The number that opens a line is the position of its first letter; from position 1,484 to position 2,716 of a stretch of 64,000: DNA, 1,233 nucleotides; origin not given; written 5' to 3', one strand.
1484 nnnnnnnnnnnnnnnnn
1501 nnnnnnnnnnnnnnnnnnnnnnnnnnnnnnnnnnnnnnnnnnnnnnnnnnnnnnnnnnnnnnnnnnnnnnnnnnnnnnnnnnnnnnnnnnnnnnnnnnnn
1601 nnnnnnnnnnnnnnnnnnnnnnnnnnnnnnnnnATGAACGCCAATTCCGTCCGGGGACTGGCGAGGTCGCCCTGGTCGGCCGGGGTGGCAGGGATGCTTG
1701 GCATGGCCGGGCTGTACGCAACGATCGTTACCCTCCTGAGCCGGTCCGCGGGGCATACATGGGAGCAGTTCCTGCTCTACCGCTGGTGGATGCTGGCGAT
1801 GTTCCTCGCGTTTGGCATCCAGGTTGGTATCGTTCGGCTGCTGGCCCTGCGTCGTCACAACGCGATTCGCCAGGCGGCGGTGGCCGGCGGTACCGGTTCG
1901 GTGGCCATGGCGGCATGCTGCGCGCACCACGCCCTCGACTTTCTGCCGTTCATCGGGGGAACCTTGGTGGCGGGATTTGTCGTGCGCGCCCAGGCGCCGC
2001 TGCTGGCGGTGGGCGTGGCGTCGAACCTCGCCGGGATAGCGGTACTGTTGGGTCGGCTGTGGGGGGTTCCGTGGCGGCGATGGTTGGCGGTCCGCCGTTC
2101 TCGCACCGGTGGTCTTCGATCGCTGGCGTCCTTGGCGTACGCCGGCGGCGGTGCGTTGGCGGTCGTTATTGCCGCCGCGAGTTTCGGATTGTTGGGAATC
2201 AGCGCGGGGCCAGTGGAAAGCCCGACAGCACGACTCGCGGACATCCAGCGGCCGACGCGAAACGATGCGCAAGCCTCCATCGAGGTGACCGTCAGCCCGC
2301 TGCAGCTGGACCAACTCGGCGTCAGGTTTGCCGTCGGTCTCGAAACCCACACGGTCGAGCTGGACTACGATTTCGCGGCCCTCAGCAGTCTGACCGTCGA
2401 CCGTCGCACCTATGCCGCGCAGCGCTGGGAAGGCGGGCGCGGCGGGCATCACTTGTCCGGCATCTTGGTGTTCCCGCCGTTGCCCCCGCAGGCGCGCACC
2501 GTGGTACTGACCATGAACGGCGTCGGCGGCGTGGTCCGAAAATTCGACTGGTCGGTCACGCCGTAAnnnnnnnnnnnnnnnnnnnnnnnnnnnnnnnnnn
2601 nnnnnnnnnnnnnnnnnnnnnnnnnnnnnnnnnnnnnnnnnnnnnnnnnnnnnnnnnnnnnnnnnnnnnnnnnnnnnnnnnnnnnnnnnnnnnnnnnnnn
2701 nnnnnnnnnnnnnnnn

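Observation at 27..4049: Candidate uncharacterised peptide-modification/redox operon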

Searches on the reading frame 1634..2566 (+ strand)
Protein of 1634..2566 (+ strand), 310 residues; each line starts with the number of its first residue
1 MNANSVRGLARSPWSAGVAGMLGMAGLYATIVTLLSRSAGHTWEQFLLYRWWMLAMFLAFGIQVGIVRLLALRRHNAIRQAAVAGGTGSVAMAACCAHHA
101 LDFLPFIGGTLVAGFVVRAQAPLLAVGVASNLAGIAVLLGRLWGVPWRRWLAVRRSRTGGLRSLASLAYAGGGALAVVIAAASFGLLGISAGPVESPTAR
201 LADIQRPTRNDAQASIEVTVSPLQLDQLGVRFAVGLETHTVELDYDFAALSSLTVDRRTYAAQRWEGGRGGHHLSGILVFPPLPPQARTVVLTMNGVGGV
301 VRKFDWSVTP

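Call 3: search_protein_families(library=pfam, proteins=[window:1634-2566:+], max_evalue=1)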
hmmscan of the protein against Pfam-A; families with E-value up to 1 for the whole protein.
window:1634-2566:+ (310 aa): 0 families

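Call 4: search_protein_families(library=ncbifam, proteins=[window:1634-2566:+], max_evalue=1)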
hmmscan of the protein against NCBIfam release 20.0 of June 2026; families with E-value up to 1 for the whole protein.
window:1634-2566:+ (310 aa): 0 families

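Call 21: find_homologous_proteins(query=window:1634-2566:+)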
Query window:1634-2566:+ (310 aa): 8 proteins with E <= 0.001 among 8000 candidates.
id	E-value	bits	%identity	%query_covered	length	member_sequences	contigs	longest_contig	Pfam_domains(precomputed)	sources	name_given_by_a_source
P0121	2.1e-191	653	97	100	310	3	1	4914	-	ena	-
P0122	1.7e-127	443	70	100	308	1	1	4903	-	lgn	-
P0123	2.8e-119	416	66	100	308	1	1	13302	-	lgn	-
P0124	1.1e-84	302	67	71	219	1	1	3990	-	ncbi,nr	ncbi:MAG: hypothetical protein Q7S23_04995, partial [bacterium]|nr:hypothetical protein [bacterium]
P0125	1.5e-53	200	43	95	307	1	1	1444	-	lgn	-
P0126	3.4e-47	179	38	95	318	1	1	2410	-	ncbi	-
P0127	2.2e-13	68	43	41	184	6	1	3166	-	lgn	-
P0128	1.3e-12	66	36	38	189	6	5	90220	-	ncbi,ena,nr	ncbi:hypothetical protein J4470_01675 [Candidatus Woesearchaeota archaeon]|nr:hypothetical protein [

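Call 53: predict_structure(alignment_id=A2)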
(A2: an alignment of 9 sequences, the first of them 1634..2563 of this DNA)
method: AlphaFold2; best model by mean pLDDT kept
length: 310 residues; sequences in the alignment: 9
mean_pLDDT: 66.1   pTM: 0.41
mean pLDDT of the five models: 66.1, 64.3, 62.9, 59.2, 58.4
residues with pLDDT >= 90: 35; 70-90: 140; 50-70: 36; < 50: 99
segments of 3 or more residues with pLDDT < 50: 1-6, 78-94, 103-118, 148-204
pLDDT, mean of each block of 10 residues (from residue 1): 48 80 81 72 79 85 81 57 35 48 43 43 71 77 58 41 38 42 36 30 58 79 87 83 77 92 84 84 89 85 85
secondary structure, 60 per line:
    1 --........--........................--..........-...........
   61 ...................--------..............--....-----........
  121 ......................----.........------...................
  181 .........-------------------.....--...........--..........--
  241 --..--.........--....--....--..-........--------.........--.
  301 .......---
elements in order: H3-10 H13-36 H39-48 H50-79 H88-101 H104-107 H113-142 H147-155 H162-189 E209-213 E216-226 E229-238 H247-250 E251-255 E258-261 E264-267 E273-280 E289-297 E300-307

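Call 71: find_encoding_contigs(protein=P0123, flank=8000, max_places=1)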
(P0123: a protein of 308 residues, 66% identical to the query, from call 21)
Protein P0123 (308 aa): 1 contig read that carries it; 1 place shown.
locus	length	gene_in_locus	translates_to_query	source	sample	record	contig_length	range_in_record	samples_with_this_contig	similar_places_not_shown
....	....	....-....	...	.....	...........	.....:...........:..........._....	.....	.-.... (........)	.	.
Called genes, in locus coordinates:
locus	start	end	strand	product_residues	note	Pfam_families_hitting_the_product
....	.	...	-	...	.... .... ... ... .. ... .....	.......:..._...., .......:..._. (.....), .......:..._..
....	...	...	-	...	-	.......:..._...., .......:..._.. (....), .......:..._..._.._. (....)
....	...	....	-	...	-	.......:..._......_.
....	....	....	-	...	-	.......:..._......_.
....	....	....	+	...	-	-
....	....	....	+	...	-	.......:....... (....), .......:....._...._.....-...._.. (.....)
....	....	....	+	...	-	-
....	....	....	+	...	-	-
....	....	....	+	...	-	-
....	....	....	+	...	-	-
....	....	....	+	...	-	-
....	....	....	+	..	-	-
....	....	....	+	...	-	-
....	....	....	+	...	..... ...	-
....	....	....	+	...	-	?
